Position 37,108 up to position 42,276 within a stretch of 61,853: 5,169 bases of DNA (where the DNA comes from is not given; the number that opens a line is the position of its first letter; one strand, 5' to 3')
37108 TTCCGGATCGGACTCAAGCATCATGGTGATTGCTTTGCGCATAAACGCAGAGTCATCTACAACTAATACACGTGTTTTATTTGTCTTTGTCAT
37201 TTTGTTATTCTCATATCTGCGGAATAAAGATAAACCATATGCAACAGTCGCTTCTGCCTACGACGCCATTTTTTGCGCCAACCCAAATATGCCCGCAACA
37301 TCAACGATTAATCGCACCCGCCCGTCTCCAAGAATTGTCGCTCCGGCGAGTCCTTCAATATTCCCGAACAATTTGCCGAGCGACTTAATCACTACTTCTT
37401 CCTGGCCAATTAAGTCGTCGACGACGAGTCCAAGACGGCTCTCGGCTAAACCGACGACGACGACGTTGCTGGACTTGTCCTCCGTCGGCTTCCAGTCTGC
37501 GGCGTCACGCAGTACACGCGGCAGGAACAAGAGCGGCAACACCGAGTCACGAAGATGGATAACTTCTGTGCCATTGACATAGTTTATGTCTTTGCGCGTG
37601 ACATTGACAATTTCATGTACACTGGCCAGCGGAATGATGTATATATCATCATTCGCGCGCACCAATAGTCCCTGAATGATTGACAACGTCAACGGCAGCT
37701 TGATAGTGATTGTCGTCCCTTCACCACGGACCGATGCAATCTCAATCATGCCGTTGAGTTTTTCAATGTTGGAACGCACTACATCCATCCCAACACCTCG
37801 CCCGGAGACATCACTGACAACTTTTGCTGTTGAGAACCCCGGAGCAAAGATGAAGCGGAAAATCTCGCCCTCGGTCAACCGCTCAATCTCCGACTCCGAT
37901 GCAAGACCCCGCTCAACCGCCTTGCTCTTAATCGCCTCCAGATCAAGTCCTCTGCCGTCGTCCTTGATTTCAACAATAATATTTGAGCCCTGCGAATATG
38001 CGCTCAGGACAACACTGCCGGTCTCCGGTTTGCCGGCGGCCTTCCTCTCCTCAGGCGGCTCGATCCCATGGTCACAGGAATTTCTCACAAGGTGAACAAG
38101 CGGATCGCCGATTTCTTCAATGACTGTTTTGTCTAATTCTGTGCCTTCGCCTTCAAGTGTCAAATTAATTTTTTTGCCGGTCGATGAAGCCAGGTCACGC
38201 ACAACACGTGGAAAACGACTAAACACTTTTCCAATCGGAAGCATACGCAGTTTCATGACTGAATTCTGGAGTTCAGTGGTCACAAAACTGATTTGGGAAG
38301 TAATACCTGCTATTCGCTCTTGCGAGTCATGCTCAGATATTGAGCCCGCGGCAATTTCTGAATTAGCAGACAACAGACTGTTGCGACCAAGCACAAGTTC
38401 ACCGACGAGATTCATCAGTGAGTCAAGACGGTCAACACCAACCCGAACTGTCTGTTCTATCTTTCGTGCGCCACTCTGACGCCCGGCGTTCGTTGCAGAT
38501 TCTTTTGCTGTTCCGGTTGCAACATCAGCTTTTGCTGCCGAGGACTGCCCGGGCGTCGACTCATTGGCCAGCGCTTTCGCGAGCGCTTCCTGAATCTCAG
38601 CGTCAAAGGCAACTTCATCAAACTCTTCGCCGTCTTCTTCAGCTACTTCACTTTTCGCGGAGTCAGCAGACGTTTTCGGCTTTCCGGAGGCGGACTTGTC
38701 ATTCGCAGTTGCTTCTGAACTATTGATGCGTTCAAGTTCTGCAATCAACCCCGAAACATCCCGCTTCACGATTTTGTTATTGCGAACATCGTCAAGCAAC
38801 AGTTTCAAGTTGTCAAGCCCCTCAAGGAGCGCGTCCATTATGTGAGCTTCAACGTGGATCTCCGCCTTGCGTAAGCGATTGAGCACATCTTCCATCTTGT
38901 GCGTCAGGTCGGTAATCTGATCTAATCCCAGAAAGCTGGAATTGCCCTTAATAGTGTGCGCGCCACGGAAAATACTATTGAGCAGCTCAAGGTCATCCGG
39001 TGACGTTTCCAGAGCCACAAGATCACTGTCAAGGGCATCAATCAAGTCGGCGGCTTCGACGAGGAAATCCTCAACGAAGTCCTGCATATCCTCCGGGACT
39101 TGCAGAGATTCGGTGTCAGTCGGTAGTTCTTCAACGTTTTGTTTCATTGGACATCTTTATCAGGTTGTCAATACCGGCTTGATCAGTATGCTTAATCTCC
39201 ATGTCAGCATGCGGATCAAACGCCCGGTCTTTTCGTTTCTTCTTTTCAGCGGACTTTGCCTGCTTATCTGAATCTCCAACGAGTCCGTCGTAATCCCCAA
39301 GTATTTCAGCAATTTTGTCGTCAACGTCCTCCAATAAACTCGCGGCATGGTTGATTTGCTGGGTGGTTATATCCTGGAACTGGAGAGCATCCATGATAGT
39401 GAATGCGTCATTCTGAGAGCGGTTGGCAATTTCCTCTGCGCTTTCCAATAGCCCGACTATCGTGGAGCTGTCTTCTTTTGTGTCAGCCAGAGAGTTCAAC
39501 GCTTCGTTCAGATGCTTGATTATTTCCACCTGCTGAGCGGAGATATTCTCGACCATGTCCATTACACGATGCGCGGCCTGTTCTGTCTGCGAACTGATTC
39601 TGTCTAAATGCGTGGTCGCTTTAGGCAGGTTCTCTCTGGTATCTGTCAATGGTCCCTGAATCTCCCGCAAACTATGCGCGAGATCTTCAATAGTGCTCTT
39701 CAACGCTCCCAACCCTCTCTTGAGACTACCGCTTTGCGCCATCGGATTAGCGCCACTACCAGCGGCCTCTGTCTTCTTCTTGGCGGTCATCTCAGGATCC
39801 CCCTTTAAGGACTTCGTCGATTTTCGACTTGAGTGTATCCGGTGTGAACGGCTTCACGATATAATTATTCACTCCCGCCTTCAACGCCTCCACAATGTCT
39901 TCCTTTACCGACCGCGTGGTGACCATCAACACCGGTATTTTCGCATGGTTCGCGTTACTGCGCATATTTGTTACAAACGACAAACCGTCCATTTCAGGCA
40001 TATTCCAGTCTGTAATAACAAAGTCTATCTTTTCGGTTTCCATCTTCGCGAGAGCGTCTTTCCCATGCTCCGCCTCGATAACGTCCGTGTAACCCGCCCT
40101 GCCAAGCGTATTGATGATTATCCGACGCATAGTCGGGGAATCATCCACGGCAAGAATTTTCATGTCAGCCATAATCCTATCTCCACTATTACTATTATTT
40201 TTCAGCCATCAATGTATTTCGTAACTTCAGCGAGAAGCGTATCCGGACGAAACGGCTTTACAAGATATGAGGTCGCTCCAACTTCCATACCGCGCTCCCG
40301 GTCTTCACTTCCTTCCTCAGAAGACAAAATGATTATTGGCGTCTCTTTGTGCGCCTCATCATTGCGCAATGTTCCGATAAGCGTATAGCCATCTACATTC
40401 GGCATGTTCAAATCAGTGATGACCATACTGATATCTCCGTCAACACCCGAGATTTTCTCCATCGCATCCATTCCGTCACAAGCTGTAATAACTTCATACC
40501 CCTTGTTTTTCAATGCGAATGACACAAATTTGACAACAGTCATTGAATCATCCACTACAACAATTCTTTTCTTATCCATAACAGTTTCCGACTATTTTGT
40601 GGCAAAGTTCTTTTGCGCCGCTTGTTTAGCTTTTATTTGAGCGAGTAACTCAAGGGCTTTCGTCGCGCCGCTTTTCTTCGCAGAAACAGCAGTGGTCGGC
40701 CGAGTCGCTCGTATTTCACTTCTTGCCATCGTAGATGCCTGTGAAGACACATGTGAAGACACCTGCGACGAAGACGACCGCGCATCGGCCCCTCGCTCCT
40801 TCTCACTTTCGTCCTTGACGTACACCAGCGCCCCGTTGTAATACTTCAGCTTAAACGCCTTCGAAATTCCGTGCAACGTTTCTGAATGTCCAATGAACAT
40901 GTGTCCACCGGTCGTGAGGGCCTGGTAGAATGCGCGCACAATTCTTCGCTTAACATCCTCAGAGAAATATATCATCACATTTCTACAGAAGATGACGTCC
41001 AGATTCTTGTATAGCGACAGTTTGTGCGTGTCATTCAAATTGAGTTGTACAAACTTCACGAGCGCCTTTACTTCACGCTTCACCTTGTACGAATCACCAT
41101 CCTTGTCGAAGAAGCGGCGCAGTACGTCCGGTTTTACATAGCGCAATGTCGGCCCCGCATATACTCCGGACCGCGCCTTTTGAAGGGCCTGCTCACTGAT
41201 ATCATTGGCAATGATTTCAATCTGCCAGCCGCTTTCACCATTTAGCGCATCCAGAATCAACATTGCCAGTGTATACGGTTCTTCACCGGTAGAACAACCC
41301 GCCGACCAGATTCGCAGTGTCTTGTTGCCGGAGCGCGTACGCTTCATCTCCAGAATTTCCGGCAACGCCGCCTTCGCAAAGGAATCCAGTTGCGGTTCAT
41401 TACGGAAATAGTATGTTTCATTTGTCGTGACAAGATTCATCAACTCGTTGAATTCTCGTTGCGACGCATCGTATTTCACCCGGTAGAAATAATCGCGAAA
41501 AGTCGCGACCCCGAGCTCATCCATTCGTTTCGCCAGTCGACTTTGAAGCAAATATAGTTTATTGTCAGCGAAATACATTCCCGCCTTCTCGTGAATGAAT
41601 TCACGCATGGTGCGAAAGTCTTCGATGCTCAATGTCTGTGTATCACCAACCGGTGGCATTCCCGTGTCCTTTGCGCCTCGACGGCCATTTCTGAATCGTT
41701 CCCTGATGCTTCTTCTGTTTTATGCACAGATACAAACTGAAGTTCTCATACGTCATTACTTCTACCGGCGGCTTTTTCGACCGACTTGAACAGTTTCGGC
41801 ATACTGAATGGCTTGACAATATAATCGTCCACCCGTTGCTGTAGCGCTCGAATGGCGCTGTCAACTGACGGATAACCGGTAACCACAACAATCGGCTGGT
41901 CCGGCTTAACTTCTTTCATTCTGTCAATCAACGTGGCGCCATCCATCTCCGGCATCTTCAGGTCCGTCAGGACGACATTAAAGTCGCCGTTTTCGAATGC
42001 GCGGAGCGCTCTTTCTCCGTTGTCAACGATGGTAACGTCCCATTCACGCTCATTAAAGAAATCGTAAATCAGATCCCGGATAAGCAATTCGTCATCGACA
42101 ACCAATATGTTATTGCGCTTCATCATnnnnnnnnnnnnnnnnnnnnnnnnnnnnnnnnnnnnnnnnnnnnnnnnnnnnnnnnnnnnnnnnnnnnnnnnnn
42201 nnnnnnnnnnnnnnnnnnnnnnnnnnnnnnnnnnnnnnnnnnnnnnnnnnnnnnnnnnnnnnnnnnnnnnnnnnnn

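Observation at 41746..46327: Sigma-less partner-switching module (GAF-PP2C / RsbW-like kinase / STAS) plus a HEAT-repeat protein and an orphan receiver, fused to the front of the chemotaxis operon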

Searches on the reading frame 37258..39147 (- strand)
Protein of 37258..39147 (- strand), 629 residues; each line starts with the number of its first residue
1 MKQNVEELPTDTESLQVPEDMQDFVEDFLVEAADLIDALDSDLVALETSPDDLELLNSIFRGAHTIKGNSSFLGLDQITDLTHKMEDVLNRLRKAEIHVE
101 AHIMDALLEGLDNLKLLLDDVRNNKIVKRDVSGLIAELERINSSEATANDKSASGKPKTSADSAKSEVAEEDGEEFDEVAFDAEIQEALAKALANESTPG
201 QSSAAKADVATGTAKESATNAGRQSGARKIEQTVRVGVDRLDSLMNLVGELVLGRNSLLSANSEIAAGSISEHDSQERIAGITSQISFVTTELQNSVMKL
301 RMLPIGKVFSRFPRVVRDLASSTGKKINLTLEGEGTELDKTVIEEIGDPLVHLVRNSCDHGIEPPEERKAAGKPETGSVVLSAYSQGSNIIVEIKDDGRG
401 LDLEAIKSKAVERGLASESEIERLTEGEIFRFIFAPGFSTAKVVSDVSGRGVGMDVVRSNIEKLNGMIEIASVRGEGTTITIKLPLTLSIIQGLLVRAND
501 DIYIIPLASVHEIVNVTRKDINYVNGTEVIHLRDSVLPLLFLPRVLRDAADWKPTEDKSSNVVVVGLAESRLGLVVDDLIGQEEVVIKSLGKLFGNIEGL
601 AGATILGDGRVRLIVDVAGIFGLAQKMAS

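Call 4: search_protein_families(library=pfam, proteins=[window:37258-39147:-], max_evalue=0.01)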
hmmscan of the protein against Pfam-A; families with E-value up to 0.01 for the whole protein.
window:37258-39147:- (629 aa): 4 families
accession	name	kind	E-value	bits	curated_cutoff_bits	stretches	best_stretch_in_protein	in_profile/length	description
PF01584.24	CheW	-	6.7e-27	94.2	23.5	1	492-622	1-135/138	CheW-like domain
PF02895.20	H-kinase_dim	-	8.3e-17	61.9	23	1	231-300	1-68/68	Signal transducing histidine kinase, homodimeric domain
PF01627.28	Hpt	-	2.5e-16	60.1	24.6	1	24-115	2-82/84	Hpt domain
PF02518.31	HATPase_c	-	4.6e-16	59.7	26.4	1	348-487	4-110/111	Histidine kinase-, DNA gyrase B-, and HSP90-like ATPase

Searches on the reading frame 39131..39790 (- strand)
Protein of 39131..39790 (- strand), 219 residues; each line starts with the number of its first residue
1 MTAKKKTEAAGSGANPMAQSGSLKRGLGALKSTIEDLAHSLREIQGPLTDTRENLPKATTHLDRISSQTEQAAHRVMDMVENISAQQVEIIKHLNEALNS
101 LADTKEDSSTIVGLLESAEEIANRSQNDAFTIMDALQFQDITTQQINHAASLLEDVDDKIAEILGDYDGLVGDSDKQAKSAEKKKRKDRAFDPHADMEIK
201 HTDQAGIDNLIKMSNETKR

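Call 4: search_protein_families(library=pfam, proteins=[window:39131-39790:-], max_evalue=0.01)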
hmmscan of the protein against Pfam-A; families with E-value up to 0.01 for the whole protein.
window:39131-39790:- (219 aa): 5 families
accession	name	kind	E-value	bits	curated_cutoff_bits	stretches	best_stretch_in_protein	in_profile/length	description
PF04344.18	CheZ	-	2.8e-13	50.7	30.7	1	30-211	10-198/203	Chemotaxis phosphatase, CheZ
PF06103.16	DUF948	-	0.00093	19.8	37.2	0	38-101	18-80/89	Bacterial protein of unknown function (DUF948)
PF05755.17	REF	-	0.0052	17.1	25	0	25-122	33-128/206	Rubber elongation factor protein (REF)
PF23338.1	PTHB1_hp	-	0.0053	17.6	27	0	28-97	22-92/104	PTHB1 hairpin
PF08651.15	DASH_Duo1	-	0.0075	16.5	25.4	0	39-87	7-54/74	DASH complex subunit Duo1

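Call 41: search_protein_families(library=ncbifam, proteins=[window:39131-39790:-], max_evalue=0.001)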
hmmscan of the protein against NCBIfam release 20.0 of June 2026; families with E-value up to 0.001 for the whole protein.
window:39131-39790:- (219 aa): 4 families
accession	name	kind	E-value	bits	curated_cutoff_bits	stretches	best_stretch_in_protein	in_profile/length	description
NF008368.0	PRK11166.1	equivalog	2.7e-08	33.9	257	1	27-184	23-186/217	protein phosphatase CheZ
NF041271.1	Phos_CheZ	equivalog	4.5e-05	23.1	350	1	51-176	84-211/242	protein phosphatase CheZ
TIGR02169.1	SMC_prok_A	equivalog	0.00028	18.7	729.4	1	13-211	670-861/1165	chromosome segregation protein SMC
NF045487.1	ASRP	equivalog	0.00049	18.8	300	1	25-164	348-488/593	archaea-specific SMC-related protein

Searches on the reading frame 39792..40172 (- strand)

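Call 4: search_protein_families(library=pfam, proteins=[window:39792-40172:-], max_evalue=0.01)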
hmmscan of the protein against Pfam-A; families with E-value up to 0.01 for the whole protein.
window:39792-40172:- (126 aa): 2 families
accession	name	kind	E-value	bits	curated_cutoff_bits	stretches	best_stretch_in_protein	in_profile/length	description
PF00072.30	Response_reg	-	1.4e-31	109.3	30.2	1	6-118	1-110/111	Response regulator receiver domain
PF18428.7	BRCT_3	-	0.0066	16.9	26.1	0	2-61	4-61/102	BRCA1 C Terminus (BRCT) domain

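Call 41: search_protein_families(library=ncbifam, proteins=[window:39792-40172:-], max_evalue=0.001)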
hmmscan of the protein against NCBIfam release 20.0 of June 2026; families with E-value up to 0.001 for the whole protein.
window:39792-40172:- (126 aa): 102 families (the best 25 are shown)
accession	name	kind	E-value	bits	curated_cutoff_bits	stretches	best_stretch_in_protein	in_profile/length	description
NF007901.0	PRK10610.1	equivalog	3.6e-38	130.6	189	1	3-122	5-124/129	chemotaxis response regulator CheY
TIGR02154.1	PhoB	equivalog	4e-26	91.7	296.2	1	4-123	3-121/226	phosphate regulon transcriptional regulator PhoB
NF008099.0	PRK10841.1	equivalog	3e-24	84.9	920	1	2-118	823-936/949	two-component system sensor histidine kinase RcsC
NF041866.1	EpsW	equivalog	3.7e-23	81.6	200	1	5-124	7-127/131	exopolysaccharide biosynthesis response regulator EpsW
NF045944.1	ResRegRpaBCyano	equivalog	9.2e-23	80.8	330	1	7-123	1-113/229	response regulator transcription factor RpaB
NF007135.0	PRK09581.1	equivalog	6.8e-22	77.9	474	1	5-118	4-116/457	PleD family two-component system response regulator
NF041733.1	resp_reg_CseB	equivalog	4e-21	75.5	350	1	5-123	2-116/228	two-component system response regulator CseB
NF007546.0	PRK10161.1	equivalog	4.2e-20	72.3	471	1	5-123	4-121/229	phosphate response regulator transcription factor PhoB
NF040689.1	MtrAB_MtrA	equivalog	4.9e-20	71.8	300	1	6-120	1-111/219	MtrAB system response regulator MtrA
NF007935.0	PRK10651.1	equivalog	8.6e-20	70.8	250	1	4-124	7-126/216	two-component system response regulator NarL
NF008469.0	PRK11361.1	equivalog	1.9e-19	69.7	714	1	4-119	5-117/461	acetoacetate metabolism transcriptional regulator AtoC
NF001965.0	PRK00742.1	subfamily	2.2e-19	69.9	293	1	3-111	3-111/357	chemotaxis-specific protein-glutamate methyltransferase CheB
NF053854.1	RespRegPhoBBctds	equivalog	2.2e-19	69.7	270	1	6-123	1-116/225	two-component system response regulator PhoB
NF041734.1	resp_reg_RppA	equivalog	2.6e-19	69.5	250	1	4-118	1-114/229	two-component system response regulator RppA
NF007969.0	PRK10693.1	equivalog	4.2e-19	68.8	329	1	2-110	6-111/337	two-component system response regulator RssB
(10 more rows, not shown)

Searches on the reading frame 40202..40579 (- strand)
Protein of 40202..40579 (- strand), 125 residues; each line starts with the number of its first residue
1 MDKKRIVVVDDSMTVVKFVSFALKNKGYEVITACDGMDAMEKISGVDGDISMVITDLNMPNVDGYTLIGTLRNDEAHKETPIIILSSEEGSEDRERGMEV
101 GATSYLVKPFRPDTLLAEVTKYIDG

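Call 4: search_protein_families(library=pfam, proteins=[window:40202-40579:-], max_evalue=0.01)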
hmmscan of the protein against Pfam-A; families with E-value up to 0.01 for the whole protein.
window:40202-40579:- (125 aa): 1 family
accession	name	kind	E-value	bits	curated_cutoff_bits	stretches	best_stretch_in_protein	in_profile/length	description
PF00072.30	Response_reg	-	1.9e-25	89.6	30.2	1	6-119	1-110/111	Response regulator receiver domain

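Call 41: search_protein_families(library=ncbifam, proteins=[window:40202-40579:-], max_evalue=0.001)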
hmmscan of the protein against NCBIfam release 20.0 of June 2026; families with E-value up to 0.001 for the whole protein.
window:40202-40579:- (125 aa): 95 families (the best 25 are shown)
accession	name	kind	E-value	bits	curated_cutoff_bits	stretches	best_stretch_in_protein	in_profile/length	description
TIGR02154.1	PhoB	equivalog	5.3e-22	78.2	296.2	1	3-120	2-117/226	phosphate regulon transcriptional regulator PhoB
NF045944.1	ResRegRpaBCyano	equivalog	1.2e-21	77.2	330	1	7-119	1-108/229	response regulator transcription factor RpaB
NF008099.0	PRK10841.1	equivalog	6.2e-21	73.9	920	1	5-123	826-940/949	two-component system sensor histidine kinase RcsC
NF033117.2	vanR_ACDEGLN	exception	6.6e-21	74.9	350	1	6-120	1-110/226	VanR-ABDEGLN family response regulator transcription factor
TIGR01387.1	cztR_silR_copR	subfamily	8e-21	74.7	279.2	1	6-121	1-112/218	heavy metal response regulator transcription factor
NF007135.0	PRK09581.1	equivalog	8.8e-21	74.2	474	1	5-119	4-116/457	PleD family two-component system response regulator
NF007005.1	PRK09468.1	equivalog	1.3e-20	73.9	331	1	3-120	3-116/237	osmolarity response regulator transcription factor OmpR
NF040534.1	resp_reg_YycF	equivalog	1.3e-20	73.7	340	1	4-120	1-112/231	response regulator YycF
NF007901.0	PRK10610.1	equivalog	7.9e-20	71.3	189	1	4-122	6-123/129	chemotaxis response regulator CheY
NF033120.0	vanR_FM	exception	8.3e-20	71.4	460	1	2-120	2-115/231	vancomycin resistance response regulator transcription factor, VanR-F/VanR-M family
NF008567.0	PRK11517.1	equivalog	5e-19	68.6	353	1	5-120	2-112/223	response regulator transcription factor HprR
NF053854.1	RespRegPhoBBctds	equivalog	5.6e-19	68.4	270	1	6-119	1-111/225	two-component system response regulator PhoB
NF040689.1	MtrAB_MtrA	equivalog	8.8e-19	67.7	300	1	6-120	1-110/219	MtrAB system response regulator MtrA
NF045991.1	RespRegCtrARhodob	equivalog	6.5e-18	65.3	350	1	5-120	2-113/224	response regulator transcription factor CtrA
NF008296.0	PRK11083.1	equivalog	9e-18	64.5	273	1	1-120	1-115/228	two-component system response regulator CreB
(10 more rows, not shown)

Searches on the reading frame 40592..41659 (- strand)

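Call 4: search_protein_families(library=pfam, proteins=[window:40592-41659:-], max_evalue=0.01)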
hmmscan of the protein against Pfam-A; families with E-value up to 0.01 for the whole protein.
window:40592-41659:- (355 aa): 6 families
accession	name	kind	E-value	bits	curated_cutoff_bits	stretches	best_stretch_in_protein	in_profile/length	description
PF01739.24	CheR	-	6.1e-61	205.7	27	1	80-270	1-187/195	CheR methyltransferase, SAM binding domain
PF03705.20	CheR_N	-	8.2e-14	51.5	27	1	13-64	1-52/53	CheR methyltransferase, all-alpha domain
PF13649.12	Methyltransf_25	-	1.2e-05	26.3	27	0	201-252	48-97/97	Methyltransferase domain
PF08242.18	Methyltransf_12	-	1.8e-05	25.8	30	1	198-253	48-97/98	Methyltransferase domain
PF13847.12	Methyltransf_31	-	2.4e-05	24.5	27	0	116-164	6-46/145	Methyltransferase domain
PF08241.18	Methyltransf_11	-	0.0014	19.7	21.2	0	199-256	43-95/95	Methyltransferase domain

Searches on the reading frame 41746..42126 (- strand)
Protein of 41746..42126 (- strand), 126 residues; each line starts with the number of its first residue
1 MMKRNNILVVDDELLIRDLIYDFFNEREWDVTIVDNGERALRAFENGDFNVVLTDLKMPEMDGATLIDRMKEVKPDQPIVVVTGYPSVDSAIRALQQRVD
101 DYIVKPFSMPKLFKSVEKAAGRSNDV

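Call 4: search_protein_families(library=pfam, proteins=[window:41746-42126:-], max_evalue=0.01)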
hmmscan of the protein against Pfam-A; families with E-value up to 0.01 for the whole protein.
window:41746-42126:- (126 aa): 1 family
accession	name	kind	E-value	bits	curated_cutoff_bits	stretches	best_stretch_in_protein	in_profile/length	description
PF00072.30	Response_reg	-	9.8e-28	97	30.2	1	7-116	1-110/111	Response regulator receiver domain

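Call 41: search_protein_families(library=ncbifam, proteins=[window:41746-42126:-], max_evalue=0.001)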
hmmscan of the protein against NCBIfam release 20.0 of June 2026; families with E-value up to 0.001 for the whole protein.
window:41746-42126:- (126 aa): 97 families (the best 25 are shown)
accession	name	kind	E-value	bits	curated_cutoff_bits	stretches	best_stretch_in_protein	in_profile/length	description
NF006900.1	PRK09390.1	equivalog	3.6e-23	82.2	255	1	1-123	1-123/203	response regulator FixJ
NF008469.0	PRK11361.1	equivalog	3.8e-23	81.9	714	1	1-118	1-118/461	acetoacetate metabolism transcriptional regulator AtoC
NF053512.1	nitric_RR_NosR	exception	8.4e-23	81.1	400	1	7-121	1-116/422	response regulator c-di-GMP phosphodiesterase, NosR family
TIGR01818.1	ntrC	equivalog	1.2e-21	77.1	558.6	1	7-122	1-116/463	nitrogen regulation protein NR(I)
NF051870.1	NAssimRespRegNtrX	equivalog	1.5e-20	73.6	600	1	5-120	2-119/452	nitrogen assimilation response regulator NtrX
NF051850.1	RespRegRprY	equivalog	2.1e-20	73.2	370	1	3-118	3-118/234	response regulator transcription factor RprY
NF007689.0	PRK10365.1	equivalog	8.5e-20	71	760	1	5-122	6-123/441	sigma-54-dependent response regulator transcription factor ZraR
TIGR01387.1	cztR_silR_copR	subfamily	6.8e-19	68.4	279.2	1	7-122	1-116/218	heavy metal response regulator transcription factor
NF008176.1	PRK10923.1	equivalog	1e-18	67.2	620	1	2-121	1-120/469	nitrogen regulation protein NR(I)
NF045505.1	RR_RssB_Pseudo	equivalog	2.1e-18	66.6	700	1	5-122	6-124/394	two-component system response regulator RssB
NF007005.1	PRK09468.1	equivalog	3.2e-18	66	331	1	4-116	3-115/237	osmolarity response regulator transcription factor OmpR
NF011695.0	PRK15115.1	equivalog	7.4e-18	64.5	763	1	3-123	5-125/445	two-component system response regulator GlrR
NF052313.1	T9SS_RR_PorX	equivalog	1.4e-17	63.7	300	1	6-119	2-115/513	T9SS response regulator signal transducer PorX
NF041946.1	LuxO_transreg_Vib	equivalog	1.4e-17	63.7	800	1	10-119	2-111/463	quorum-sensing sigma-54 dependent transcriptional regulator LuxO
NF045944.1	ResRegRpaBCyano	equivalog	1.9e-17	63.4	330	1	8-116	1-108/229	response regulator transcription factor RpaB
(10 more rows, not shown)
